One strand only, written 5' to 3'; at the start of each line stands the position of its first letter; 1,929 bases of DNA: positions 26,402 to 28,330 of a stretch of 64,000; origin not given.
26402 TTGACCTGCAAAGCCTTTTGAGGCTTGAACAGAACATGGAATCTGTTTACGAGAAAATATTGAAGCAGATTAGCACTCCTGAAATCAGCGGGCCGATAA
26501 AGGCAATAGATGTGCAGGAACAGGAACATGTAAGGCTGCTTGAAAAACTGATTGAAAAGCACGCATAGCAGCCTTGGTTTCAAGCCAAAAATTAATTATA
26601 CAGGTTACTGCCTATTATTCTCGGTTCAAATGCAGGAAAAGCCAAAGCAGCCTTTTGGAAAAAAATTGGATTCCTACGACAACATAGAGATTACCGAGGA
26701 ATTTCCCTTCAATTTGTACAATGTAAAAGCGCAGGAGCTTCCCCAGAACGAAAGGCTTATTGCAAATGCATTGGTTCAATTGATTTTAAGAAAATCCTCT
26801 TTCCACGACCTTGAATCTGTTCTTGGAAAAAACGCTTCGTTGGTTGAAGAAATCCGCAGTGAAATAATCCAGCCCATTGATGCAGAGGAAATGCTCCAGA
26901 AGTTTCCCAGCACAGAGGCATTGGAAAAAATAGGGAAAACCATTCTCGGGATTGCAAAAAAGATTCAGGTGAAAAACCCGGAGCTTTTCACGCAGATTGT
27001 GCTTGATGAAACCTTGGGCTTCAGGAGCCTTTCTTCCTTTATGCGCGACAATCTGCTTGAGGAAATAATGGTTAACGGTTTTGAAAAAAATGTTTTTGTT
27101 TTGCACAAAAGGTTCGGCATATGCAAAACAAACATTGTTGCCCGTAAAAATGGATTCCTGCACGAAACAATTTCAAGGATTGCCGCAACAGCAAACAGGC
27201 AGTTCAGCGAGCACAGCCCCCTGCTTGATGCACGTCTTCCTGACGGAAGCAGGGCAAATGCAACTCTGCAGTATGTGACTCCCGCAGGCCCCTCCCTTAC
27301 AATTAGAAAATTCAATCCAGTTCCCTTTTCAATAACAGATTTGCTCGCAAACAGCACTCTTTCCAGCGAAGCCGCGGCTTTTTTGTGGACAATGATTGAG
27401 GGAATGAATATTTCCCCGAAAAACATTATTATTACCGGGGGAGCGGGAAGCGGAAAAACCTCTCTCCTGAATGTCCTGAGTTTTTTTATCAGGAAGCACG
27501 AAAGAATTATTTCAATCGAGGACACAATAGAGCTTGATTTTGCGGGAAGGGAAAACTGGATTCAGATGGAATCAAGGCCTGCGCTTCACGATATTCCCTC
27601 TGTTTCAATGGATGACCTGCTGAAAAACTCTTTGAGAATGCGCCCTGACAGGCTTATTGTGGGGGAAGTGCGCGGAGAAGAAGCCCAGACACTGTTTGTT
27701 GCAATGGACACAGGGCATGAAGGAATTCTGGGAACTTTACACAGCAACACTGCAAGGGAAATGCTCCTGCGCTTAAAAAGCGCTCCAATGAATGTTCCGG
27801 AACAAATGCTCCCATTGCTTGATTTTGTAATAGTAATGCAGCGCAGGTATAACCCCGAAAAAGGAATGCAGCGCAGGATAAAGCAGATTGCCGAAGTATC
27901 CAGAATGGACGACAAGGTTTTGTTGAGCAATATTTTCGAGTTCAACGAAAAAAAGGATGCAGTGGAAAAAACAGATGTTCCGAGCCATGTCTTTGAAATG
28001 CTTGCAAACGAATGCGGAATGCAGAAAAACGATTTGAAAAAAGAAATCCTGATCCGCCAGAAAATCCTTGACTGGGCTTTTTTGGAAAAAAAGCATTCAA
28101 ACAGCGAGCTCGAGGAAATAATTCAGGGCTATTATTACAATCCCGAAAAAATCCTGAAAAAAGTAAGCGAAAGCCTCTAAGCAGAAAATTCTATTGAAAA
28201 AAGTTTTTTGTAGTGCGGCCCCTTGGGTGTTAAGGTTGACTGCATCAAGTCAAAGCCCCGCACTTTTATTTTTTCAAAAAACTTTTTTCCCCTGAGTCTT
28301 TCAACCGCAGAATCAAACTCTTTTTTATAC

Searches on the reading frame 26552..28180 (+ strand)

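Call 23: search_protein_families(library=pfam, proteins=[window:26552-28180:+], max_evalue=0.001)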
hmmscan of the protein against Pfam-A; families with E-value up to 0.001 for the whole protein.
window:26552-28180:+ (542 aa): 1 family
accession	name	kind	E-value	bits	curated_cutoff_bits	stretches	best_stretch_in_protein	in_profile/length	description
PF00437.27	T2SSE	-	1.9e-39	135.8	24.9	1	166-412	13-259/370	Type II/IV secretion system protein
